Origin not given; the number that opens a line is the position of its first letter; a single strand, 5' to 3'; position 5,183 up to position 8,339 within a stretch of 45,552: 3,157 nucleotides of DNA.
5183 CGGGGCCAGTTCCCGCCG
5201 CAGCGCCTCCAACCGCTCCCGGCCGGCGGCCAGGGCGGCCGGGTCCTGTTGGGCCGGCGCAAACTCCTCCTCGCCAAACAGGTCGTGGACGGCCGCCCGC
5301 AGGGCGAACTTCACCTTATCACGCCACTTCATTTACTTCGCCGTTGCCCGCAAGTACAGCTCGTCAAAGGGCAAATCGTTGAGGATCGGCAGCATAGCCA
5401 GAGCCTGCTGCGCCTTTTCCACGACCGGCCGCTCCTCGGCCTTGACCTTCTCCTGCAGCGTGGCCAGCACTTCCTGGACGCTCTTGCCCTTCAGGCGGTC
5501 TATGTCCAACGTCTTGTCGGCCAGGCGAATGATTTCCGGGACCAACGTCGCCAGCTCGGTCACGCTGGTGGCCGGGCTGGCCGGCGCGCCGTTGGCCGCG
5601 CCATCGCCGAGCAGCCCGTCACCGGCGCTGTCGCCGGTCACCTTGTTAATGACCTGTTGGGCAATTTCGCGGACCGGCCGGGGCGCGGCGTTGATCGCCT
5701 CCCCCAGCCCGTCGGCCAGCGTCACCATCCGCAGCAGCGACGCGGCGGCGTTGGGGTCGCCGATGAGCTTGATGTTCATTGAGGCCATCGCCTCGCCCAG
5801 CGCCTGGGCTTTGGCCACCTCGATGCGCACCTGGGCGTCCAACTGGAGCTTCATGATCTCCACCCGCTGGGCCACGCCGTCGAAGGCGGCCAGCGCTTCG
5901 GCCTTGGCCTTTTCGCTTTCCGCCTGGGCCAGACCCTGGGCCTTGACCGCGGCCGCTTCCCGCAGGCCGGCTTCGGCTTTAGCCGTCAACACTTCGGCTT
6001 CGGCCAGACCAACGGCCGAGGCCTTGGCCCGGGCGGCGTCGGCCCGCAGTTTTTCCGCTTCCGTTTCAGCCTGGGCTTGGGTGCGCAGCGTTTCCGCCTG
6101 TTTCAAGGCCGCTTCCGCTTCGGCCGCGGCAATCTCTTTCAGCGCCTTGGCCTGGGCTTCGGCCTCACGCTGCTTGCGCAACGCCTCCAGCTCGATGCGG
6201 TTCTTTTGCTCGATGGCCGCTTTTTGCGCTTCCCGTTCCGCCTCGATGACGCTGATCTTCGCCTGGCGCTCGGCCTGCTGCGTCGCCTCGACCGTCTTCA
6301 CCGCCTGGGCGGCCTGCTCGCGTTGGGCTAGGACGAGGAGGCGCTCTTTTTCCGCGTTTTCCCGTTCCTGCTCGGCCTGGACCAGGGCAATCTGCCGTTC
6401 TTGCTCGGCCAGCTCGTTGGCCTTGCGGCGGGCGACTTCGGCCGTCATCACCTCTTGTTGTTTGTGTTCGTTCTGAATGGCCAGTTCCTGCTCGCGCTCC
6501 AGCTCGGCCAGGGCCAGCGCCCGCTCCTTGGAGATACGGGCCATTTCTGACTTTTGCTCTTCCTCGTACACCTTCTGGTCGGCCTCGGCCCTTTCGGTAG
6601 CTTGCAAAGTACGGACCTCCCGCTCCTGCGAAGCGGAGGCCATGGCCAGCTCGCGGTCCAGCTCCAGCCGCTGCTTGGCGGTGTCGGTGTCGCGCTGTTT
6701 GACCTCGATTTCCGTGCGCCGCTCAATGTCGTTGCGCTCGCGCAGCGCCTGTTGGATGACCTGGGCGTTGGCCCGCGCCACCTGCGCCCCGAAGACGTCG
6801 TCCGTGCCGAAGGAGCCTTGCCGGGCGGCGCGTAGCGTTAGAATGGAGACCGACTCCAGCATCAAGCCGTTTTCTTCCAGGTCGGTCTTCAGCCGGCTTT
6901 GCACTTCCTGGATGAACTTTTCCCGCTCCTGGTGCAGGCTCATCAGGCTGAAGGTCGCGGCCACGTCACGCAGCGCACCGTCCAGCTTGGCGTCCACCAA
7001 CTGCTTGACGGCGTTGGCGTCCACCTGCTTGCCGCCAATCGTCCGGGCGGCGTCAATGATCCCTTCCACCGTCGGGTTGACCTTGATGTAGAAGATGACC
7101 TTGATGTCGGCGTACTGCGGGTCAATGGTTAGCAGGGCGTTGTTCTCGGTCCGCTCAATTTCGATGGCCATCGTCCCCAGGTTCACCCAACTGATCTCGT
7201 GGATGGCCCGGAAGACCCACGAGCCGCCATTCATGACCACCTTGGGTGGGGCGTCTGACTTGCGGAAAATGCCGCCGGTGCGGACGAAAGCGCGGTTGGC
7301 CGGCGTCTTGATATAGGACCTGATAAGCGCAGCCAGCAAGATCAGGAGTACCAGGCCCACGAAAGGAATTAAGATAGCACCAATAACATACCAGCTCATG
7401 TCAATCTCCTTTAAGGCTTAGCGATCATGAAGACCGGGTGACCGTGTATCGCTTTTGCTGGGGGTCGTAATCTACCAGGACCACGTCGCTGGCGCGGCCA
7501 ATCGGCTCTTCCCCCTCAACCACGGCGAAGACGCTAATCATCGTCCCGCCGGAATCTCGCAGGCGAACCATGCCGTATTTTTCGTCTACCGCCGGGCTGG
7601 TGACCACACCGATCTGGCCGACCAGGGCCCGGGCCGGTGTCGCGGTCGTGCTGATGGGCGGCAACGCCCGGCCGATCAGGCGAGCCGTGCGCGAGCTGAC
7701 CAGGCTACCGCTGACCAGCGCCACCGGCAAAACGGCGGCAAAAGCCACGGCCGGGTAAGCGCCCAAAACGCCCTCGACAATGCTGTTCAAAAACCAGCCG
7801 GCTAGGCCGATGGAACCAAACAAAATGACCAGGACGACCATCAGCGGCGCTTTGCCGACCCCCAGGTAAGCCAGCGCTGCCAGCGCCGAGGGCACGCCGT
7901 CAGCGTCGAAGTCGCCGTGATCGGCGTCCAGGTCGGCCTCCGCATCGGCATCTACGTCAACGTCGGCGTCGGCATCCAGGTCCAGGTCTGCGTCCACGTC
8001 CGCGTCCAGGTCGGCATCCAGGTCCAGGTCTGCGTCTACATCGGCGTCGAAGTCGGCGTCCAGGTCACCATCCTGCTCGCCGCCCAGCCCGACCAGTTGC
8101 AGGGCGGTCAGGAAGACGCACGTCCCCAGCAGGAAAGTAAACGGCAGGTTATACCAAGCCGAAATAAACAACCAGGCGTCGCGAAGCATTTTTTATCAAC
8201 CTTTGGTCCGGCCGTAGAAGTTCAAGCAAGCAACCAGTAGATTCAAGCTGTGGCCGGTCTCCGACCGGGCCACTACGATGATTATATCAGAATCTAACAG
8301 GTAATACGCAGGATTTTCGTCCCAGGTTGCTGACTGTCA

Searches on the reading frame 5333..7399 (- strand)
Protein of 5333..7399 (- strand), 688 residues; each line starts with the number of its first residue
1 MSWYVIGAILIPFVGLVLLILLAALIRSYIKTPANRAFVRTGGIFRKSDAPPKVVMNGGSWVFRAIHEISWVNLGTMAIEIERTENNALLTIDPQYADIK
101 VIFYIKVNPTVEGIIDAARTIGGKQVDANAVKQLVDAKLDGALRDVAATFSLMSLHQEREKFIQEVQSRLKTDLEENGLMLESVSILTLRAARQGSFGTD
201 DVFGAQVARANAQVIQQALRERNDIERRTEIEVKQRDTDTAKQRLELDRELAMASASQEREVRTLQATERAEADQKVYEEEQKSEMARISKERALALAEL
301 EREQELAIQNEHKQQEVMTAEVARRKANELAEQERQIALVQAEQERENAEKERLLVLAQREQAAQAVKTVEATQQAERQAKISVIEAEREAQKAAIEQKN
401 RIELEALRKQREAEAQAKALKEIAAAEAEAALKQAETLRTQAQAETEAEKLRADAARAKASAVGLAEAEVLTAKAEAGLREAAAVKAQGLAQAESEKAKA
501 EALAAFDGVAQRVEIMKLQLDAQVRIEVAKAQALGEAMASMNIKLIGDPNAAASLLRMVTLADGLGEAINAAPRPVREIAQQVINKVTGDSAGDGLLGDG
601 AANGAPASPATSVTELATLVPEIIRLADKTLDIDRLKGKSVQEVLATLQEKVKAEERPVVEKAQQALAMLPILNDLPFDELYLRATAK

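Call 61: search_protein_families(library=pfam, proteins=[window:5333-7399:-], max_evalue=0.001)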
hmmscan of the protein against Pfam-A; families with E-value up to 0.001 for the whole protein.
window:5333-7399:- (688 aa): 1 family
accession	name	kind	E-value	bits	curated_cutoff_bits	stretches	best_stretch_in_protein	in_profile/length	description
PF01145.31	Band_7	-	5.2e-12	46.6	23.6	1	32-193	3-149/176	SPFH domain / Band 7 family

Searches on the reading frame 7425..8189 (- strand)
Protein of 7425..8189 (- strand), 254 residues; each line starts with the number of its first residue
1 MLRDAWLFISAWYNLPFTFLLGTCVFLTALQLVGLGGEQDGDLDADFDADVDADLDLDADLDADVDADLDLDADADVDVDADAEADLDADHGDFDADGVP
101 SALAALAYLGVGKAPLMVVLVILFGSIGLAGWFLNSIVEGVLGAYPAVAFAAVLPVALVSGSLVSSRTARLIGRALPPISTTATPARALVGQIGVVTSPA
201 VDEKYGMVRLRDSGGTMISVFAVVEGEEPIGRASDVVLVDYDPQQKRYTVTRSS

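Call 61: search_protein_families(library=pfam, proteins=[window:7425-8189:-], max_evalue=0.001)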
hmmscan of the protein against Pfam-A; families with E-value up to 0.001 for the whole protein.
window:7425-8189:- (254 aa): 1 family
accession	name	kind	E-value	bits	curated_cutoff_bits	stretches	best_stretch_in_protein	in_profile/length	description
PF21001.2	YqiJ_N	-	1.4e-09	38.5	23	1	14-156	1-108/116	Inner membrane protein YqiJ, N-terminal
